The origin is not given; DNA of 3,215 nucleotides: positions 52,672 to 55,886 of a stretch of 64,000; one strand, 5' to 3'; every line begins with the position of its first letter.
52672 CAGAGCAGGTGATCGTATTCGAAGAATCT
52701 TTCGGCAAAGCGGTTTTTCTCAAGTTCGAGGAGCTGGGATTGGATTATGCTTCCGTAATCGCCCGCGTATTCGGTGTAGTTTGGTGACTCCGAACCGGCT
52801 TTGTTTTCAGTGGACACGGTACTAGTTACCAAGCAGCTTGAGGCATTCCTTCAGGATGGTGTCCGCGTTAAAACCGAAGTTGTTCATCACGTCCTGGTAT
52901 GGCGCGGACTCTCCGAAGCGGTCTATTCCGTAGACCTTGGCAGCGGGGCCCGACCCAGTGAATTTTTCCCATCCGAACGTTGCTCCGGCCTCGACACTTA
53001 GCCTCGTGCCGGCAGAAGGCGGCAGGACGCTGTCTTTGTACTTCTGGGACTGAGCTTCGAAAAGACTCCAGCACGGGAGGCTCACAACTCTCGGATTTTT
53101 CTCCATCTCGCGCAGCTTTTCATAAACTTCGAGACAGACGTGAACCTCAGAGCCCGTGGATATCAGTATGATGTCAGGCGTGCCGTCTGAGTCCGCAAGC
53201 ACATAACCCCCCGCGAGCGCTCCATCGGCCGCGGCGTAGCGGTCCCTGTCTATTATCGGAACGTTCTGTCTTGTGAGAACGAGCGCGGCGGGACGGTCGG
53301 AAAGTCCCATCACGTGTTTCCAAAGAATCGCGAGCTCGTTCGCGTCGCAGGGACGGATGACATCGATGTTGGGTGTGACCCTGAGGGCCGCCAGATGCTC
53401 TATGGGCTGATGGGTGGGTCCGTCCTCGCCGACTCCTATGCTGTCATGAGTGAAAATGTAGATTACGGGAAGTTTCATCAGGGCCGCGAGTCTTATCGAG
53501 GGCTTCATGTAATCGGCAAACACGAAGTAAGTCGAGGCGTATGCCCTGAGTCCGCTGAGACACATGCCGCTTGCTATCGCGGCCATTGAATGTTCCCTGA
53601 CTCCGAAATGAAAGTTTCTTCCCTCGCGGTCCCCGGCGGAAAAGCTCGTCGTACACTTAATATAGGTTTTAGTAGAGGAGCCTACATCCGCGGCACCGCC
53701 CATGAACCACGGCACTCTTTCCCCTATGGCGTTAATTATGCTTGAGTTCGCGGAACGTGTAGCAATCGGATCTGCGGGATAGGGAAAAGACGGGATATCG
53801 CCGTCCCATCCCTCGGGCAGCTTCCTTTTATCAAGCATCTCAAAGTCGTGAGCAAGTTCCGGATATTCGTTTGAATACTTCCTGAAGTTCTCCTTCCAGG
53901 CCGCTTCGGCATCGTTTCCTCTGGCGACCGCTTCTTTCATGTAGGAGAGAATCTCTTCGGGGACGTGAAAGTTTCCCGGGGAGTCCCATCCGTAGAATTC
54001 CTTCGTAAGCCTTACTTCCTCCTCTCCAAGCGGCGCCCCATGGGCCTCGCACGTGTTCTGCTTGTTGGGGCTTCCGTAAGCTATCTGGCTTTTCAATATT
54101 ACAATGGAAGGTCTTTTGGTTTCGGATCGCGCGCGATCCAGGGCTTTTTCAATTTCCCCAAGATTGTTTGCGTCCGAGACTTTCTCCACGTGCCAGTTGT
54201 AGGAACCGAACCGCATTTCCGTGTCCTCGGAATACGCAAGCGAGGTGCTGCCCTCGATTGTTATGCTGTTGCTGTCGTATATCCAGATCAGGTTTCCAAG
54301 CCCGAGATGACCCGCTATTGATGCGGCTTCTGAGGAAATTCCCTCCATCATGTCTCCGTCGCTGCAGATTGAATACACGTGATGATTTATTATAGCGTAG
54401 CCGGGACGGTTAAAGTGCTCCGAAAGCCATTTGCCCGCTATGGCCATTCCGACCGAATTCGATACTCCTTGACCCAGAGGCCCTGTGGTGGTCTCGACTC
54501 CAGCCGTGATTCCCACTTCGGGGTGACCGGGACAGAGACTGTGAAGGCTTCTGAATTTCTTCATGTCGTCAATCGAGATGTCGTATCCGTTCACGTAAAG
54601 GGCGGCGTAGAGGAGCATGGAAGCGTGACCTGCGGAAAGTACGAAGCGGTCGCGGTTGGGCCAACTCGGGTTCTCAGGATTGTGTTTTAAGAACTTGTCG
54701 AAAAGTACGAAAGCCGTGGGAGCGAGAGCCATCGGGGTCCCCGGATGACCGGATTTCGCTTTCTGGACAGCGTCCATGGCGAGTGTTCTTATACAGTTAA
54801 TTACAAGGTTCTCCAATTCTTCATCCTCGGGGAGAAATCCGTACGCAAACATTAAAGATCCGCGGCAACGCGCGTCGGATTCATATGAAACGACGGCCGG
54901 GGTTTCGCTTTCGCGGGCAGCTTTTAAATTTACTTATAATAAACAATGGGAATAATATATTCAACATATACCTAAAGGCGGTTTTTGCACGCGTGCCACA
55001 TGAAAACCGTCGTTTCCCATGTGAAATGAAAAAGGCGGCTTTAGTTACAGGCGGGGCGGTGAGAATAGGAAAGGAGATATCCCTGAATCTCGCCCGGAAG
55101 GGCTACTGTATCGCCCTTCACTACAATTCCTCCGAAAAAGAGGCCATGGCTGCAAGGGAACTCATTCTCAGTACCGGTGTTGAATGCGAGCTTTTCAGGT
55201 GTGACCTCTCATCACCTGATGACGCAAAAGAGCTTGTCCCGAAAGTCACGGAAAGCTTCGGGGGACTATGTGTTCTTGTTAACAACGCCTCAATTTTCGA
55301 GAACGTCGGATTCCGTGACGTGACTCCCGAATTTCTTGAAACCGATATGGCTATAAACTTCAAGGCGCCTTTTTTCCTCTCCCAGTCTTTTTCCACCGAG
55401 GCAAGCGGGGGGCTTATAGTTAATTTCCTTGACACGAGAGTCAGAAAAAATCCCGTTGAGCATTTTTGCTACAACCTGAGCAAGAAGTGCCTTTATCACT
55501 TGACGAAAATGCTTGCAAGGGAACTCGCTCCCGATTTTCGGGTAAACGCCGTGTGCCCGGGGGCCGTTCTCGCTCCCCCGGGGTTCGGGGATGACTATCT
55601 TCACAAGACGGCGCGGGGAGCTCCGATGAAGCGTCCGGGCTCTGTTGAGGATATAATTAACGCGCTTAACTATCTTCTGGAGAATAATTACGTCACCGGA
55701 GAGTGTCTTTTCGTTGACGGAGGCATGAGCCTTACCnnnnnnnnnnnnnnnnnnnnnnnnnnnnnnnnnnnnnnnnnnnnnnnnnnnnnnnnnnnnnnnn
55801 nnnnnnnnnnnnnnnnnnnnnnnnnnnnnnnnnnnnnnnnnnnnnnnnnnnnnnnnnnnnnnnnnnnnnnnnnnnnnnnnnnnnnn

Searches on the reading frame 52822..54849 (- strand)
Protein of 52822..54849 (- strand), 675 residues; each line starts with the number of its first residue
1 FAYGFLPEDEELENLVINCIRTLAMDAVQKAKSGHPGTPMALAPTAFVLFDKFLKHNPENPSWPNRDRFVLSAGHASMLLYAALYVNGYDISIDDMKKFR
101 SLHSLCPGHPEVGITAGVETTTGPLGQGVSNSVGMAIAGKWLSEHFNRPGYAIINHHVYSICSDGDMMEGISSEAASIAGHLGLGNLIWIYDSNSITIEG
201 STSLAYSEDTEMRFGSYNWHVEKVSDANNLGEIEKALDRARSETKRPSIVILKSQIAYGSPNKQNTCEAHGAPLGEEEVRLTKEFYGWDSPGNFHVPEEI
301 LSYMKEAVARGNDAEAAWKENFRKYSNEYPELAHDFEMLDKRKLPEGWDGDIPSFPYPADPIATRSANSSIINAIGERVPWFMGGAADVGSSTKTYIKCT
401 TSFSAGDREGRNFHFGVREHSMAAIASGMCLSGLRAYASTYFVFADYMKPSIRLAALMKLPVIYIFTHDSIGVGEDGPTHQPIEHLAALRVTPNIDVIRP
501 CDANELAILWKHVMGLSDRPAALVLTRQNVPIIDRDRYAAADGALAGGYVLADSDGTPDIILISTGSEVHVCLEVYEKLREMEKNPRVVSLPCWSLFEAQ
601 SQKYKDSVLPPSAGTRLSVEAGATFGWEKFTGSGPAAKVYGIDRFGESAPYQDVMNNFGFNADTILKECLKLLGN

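Call 69: search_protein_families(library=pfam, proteins=[window:52822-54849:-], max_evalue=0.00001)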
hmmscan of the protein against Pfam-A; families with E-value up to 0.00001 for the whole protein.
window:52822-54849:- (675 aa): 4 families
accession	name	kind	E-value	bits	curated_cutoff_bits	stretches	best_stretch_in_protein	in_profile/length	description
PF00456.26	Transketolase_N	-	2.2e-140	467.8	22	1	14-345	3-334/334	Transketolase, thiamine diphosphate binding domain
PF02779.29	Transket_pyr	-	1.2e-48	165.5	27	1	361-531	2-173/174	Transketolase, pyrimidine binding domain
PF22613.1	Transketolase_C_1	-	9.4e-38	129.3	27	1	547-661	1-113/113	Transketolase-like TK C-terminal domain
PF02780.25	Transketolase_C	-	3.6e-12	46.7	25.9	1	548-665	1-124/124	Transketolase, C-terminal domain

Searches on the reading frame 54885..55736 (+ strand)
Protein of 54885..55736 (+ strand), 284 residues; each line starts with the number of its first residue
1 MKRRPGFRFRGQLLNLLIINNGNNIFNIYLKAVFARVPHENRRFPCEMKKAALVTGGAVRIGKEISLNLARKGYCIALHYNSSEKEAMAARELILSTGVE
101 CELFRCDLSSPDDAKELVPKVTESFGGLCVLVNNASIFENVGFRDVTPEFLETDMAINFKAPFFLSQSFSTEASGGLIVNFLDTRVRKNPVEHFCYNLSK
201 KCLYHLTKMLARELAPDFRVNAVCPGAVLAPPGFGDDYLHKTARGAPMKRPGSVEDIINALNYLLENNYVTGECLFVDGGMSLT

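Call 69: search_protein_families(library=pfam, proteins=[window:54885-55736:+], max_evalue=0.00001)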
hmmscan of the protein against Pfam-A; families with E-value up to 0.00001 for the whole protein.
window:54885-55736:+ (284 aa): 4 families
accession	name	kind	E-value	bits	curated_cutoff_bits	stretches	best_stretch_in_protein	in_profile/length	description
PF13561.12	adh_short_C2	-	5.6e-36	124.7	27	1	61-282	8-236/236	Enoyl-(Acyl carrier protein) reductase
PF00106.31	adh_short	-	1.3e-30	106.8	26.6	1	50-229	1-183/195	short chain dehydrogenase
PF08659.16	KR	-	4.9e-08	33.5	22.6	1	53-169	4-123/180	KR domain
PF23441.1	SDR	-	1.1e-06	28.7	27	1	112-283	78-257/258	SDR-like rossmann domain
